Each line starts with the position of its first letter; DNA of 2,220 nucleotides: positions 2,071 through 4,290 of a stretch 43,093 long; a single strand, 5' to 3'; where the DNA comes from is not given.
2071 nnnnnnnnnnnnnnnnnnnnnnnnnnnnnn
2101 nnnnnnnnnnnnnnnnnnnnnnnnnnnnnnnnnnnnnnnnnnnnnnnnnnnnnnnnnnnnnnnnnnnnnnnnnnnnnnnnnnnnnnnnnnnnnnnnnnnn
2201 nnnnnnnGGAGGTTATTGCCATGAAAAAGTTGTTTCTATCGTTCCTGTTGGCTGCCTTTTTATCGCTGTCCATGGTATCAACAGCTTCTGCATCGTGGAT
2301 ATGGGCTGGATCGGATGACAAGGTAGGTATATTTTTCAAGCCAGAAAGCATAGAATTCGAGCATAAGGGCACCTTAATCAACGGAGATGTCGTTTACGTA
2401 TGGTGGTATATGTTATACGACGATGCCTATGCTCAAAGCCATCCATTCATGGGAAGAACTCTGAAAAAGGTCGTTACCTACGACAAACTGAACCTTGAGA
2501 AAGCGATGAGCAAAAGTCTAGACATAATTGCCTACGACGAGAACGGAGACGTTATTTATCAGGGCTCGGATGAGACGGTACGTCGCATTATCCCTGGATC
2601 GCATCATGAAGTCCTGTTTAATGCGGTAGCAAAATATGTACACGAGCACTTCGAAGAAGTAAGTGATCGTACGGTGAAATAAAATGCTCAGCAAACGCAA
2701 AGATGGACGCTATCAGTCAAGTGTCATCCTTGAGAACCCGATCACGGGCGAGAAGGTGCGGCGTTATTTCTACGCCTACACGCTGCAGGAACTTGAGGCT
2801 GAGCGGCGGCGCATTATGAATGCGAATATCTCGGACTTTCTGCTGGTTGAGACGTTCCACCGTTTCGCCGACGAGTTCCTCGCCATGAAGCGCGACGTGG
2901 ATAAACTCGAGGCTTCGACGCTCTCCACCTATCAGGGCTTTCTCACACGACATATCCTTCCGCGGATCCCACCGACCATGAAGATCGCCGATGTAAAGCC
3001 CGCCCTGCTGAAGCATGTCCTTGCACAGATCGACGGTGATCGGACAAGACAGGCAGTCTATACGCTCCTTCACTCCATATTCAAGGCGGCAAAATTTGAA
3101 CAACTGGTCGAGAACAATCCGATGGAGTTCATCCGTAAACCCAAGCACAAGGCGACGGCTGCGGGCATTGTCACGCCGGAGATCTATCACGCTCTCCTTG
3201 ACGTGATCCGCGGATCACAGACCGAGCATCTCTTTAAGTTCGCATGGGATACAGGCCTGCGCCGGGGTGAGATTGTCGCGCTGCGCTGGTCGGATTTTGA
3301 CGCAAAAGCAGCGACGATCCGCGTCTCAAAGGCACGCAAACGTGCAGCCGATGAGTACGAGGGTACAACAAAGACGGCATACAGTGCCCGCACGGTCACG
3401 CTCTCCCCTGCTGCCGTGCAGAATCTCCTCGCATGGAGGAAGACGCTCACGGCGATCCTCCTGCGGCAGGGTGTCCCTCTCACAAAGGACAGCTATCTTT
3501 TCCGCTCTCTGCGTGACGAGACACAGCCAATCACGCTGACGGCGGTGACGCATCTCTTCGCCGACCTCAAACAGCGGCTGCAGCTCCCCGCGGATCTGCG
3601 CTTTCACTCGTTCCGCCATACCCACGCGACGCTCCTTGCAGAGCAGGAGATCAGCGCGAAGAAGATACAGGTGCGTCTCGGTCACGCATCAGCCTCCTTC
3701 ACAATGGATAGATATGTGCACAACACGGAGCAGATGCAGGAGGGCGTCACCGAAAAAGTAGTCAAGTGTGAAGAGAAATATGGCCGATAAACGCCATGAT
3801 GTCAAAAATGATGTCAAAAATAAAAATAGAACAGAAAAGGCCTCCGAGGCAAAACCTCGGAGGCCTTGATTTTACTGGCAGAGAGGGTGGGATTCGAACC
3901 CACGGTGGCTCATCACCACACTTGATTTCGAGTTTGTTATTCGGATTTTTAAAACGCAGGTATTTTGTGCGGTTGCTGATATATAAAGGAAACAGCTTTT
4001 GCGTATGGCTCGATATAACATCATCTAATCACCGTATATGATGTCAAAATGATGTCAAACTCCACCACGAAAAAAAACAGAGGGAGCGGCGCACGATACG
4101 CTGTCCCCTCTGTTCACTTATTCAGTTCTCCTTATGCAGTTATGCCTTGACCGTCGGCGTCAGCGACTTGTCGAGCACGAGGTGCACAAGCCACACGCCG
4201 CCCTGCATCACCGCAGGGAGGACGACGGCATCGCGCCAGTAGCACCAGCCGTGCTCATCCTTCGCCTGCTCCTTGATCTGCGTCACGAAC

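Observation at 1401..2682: Cargo nuclease (GIY-YIG + DUF4357) and secreted protein inserted in the lysogeny module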

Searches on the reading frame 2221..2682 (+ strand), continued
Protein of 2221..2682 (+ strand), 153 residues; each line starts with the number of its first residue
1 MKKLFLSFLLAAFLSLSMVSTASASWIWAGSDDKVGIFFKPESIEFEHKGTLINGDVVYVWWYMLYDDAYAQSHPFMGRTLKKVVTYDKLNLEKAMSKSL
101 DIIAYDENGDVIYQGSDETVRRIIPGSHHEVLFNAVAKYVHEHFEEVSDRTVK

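Call 87: search_protein_families(library=phrogs, alignment_id=A2, max_evalue=0.001)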
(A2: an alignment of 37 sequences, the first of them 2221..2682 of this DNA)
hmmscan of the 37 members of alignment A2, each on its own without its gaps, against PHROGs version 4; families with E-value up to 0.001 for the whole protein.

A. member 1, window:2221-2682:+ (153 aa): 1 family
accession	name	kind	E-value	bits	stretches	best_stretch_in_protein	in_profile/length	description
phrog_32801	-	unknown function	0.00054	21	0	1-47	1-47/136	-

B. families by the number of members that match (of 37 scanned): 1 family
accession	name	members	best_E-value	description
phrog_32801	-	14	5.3e-07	-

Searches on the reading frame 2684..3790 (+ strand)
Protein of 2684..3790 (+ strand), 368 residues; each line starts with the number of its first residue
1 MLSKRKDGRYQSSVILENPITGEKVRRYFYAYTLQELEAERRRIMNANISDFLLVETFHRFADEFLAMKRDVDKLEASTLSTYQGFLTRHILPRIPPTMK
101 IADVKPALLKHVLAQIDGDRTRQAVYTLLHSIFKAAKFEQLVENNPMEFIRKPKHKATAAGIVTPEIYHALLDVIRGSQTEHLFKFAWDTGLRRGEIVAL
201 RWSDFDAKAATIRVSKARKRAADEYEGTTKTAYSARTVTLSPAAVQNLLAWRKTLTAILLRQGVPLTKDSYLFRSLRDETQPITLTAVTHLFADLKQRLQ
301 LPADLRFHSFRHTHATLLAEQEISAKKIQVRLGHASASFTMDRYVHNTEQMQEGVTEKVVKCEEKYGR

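Call 3: search_protein_families(library=pfam, proteins=[window:2684-3790:+], max_evalue=0.1)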
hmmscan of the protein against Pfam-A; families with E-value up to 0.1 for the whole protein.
window:2684-3790:+ (368 aa): 3 families
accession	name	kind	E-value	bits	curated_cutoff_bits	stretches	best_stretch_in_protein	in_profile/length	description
PF00589.27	Phage_integrase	-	3.3e-25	89.3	27.1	1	175-350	19-171/172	Phage integrase family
PF14659.12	Phage_int_SAM_3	-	0.0012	19.5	22.6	1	57-110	1-51/58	Phage integrase, N-terminal SAM-like domain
PF16795.10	Phage_integr_3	-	0.0028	18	27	0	273-353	78-153/161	Archaeal phage integrase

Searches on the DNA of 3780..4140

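Call 83: search_rna_families(source=window, start=3780, end=4140, threshold=evalue, max_evalue=1)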
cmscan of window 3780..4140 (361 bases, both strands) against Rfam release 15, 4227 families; matches with E-value up to 1: 7.
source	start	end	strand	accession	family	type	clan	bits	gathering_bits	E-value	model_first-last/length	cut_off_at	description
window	3879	3929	+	RF04351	Plastid-psbl-rps4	Cis-reg;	-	29.9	68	0.00018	1-53/53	no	Plastid-psbl-rps4 3UTR RNA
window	3780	3873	+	RF00514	His_leader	Cis-reg; leader;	-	23.4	49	0.088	31-126/126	5'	Histidine operon leader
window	3802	3867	+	RF02844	RefA9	Gene; antisense;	-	22.5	49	0.3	1-64/64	no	Enterococcus sRNA A9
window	4065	4123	+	RF02907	patAB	Cis-reg; leader;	-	20.7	92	0.57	1-57/57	no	patAB leader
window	3780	3873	+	RF01769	greA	Cis-reg; leader;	-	18.6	60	0.43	36-124/124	5'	Enterobacteria greA leader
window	3780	3869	+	RF04178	BTnc005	Gene; sRNA;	-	18.4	174.8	0.049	13-205/205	5'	Bacteroides sRNA BTnc005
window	3887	3904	-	RF00023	tmRNA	Gene;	CL00001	12.6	47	0.0033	346-363/374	no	transfer-messenger RNA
